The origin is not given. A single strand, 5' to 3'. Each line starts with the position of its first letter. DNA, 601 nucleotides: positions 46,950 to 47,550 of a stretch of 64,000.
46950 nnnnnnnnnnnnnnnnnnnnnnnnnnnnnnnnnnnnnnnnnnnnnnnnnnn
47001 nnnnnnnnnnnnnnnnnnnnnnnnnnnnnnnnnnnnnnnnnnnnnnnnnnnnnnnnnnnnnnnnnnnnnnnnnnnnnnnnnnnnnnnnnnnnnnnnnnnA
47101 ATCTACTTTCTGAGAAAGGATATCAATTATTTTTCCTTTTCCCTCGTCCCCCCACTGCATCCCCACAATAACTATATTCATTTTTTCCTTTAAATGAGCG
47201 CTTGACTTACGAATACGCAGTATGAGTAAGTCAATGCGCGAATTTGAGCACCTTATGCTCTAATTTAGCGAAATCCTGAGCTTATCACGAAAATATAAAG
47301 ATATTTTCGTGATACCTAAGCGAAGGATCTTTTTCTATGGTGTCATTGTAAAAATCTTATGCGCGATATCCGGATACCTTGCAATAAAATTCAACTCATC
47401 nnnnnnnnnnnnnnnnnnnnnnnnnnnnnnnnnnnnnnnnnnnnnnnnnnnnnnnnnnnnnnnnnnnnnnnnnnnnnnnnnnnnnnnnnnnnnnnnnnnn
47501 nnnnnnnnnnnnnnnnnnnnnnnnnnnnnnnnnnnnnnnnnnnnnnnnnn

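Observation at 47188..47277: Second copy of the structured leader, upstream of purA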

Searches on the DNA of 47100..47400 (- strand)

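Call 8: search_rna_families(source=window, start=47100, end=47400, threshold=evalue, max_evalue=10, show_alignments=3)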
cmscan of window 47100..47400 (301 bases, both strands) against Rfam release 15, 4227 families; matches with E-value up to 10: 3.
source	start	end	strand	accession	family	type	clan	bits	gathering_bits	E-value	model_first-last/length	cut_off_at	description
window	47271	47313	-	RF02379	csRNA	Gene; sRNA;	-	17.3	57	7.4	1-93/93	no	Cia-dependent small RNA csRNA1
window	47283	47314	+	RF04195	MIR6217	Gene; miRNA;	-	15.5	110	0.31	1-228/228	no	MIR6217 microRNA precursor family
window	47185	47272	+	RF00928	mir-590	Gene; miRNA;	-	14.9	65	4.3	1-86/86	no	mir-590 microRNA precursor family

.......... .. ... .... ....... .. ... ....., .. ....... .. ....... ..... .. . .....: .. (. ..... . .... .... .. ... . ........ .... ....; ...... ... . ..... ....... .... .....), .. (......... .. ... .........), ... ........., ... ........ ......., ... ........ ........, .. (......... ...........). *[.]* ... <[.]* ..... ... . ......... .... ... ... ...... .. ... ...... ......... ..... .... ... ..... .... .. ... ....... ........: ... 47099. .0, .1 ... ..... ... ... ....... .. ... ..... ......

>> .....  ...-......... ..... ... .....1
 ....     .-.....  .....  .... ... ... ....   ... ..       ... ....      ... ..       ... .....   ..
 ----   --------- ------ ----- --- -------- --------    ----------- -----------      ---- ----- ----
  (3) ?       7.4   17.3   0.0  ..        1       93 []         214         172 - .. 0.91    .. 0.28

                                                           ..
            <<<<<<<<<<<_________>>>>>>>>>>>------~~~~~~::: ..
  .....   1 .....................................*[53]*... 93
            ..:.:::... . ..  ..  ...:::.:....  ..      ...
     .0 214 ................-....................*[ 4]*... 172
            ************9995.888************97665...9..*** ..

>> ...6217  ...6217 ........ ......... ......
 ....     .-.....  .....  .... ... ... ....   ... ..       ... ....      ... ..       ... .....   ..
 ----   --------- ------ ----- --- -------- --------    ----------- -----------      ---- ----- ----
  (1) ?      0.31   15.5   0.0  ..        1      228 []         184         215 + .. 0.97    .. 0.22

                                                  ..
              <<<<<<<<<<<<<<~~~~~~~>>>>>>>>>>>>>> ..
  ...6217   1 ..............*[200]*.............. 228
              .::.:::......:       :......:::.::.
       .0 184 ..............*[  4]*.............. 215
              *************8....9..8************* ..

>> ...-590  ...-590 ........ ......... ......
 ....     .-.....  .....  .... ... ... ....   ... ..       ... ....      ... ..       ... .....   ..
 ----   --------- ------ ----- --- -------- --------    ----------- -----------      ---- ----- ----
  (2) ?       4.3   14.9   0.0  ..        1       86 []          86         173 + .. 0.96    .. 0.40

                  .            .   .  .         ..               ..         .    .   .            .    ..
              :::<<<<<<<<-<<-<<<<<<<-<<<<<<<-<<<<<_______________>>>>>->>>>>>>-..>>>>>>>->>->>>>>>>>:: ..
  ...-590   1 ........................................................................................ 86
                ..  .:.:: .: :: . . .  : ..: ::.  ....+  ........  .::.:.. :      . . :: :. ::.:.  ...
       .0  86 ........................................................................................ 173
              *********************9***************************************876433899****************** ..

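Call 39: search_dna_similar(query=window:47182-47334:-, collection=plasmids, mode=distant, max_evalue=0.01)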
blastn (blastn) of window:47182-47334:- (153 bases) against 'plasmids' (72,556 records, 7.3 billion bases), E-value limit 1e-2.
No match.

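Call 43: build_rna_model(alignment_id=A2, structure=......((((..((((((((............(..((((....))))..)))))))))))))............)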
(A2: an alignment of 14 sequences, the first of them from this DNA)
Model R1 built from alignment A2 (14 sequences, 74 columns); structure: as given.
model positions 60; base pairs 16; branch points 0; effective number of sequences 4.37; information 0.931 bits per position. Calibrated on 0.2 Mb of random sequence (short: E-values are rough).
structure used (alignment columns):
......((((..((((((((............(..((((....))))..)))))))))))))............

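Call 44: search_with_rna_model(model_id=R1, sources=[window, L001, L002, L003, L004, L005, L006, L007, L008, L009, L010, L011, L012, L013, L014, L015, L016], max_evalue=1, make_alignment=true)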
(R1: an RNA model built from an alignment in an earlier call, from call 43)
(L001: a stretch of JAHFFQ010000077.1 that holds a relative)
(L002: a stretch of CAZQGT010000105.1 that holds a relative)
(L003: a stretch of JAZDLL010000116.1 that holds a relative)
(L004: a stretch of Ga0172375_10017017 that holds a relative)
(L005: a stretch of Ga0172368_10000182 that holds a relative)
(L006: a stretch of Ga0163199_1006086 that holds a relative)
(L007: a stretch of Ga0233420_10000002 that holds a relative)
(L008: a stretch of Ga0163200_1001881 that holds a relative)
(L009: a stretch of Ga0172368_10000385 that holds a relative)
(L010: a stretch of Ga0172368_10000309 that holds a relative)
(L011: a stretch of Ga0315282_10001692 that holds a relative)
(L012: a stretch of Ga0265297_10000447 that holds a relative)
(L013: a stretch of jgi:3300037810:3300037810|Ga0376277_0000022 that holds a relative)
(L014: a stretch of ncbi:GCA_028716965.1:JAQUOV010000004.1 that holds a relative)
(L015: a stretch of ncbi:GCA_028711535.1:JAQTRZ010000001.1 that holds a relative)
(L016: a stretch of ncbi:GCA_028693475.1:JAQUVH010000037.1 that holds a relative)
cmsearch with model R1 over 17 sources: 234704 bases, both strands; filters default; matches with E-value up to 1: 21.
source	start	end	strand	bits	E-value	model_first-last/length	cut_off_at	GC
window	20535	20595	-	84.9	1.1e-16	1-60/60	no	0.38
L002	315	375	+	83.4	2.6e-16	1-60/60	no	0.41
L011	1056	1116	+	80.3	1.4e-15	1-60/60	no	0.39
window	47186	47245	-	79.6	2e-15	1-60/60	no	0.4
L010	1037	1097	+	79.1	2.7e-15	1-60/60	no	0.39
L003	286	344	+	76.5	1.1e-14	1-60/60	no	0.31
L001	3793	3853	+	75.2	2.1e-14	1-60/60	no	0.41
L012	2771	2831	-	72.8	7.5e-14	1-60/60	no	0.39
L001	935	995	+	72.6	8.4e-14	1-60/60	no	0.43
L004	548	608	-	72.6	8.6e-14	1-60/60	no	0.38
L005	5924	5984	-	69.6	4.2e-13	1-60/60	no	0.41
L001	4700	4771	+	65.4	4.1e-12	1-60/60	no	0.38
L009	6255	6319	+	59.1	1.2e-10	1-60/60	no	0.46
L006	1239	1295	-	58.5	1.6e-10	1-60/60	no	0.39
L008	3585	3641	+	58.5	1.6e-10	1-60/60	no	0.39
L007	2597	2668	-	49.5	2.1e-08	1-60/60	no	0.51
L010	1031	1091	-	24.1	0.018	1-60/60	no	0.41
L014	2334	2395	-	23.5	0.024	1-60/60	no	0.55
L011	1051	1110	-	17.3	0.69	1-60/60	no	0.42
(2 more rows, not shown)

Alignment A3: 21 matches aligned to the model, 98 columns, each read 5' to 3' on its own strand. Consensus structure (alignment columns), stored with it:
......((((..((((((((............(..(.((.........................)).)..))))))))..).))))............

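Call 74: search_with_rna_model(model_id=R1, sources=[L017, L018, L019, L021, L022, L023, L024, L025, L026, L027, L029, L030, L031, L032, L033], max_evalue=0.1)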
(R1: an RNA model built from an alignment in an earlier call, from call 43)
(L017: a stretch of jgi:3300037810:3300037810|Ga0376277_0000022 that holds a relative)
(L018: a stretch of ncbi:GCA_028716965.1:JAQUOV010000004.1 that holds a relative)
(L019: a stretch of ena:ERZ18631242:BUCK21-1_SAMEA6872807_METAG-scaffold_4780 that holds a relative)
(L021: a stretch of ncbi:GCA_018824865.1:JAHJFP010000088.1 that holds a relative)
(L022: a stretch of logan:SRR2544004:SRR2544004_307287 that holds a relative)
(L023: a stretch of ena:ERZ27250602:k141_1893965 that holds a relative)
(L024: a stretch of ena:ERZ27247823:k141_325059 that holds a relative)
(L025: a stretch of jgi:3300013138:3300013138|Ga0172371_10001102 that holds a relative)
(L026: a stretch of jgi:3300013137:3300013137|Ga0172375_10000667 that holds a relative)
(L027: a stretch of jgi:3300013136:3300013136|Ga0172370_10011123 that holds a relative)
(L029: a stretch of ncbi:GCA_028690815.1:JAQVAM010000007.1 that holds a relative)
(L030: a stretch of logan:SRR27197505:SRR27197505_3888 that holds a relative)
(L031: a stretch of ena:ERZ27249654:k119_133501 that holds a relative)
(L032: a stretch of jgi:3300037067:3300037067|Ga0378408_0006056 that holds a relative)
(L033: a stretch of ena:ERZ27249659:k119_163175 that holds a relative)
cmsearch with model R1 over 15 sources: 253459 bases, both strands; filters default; matches with E-value up to 0.1: 10.
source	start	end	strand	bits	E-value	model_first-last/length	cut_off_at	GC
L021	9937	9996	+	79.6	2.2e-15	1-60/60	no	0.4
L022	3360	3419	+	79.6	2.2e-15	1-60/60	no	0.4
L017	9931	9990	+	73.5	5.8e-14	1-60/60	no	0.33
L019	1492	1553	+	72.2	1.1e-13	1-60/60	no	0.4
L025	9929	9989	+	50.3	1.4e-08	1-60/60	no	0.54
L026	4228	4288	+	50.3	1.4e-08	1-60/60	no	0.54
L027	9363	9423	+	50.3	1.4e-08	1-60/60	no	0.54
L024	6410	6473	+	49.7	2e-08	1-60/60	no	0.42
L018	9934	9990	+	44.4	3.5e-07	1-60/60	no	0.37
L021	2357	2417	-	29.5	0.0011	1-60/60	no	0.51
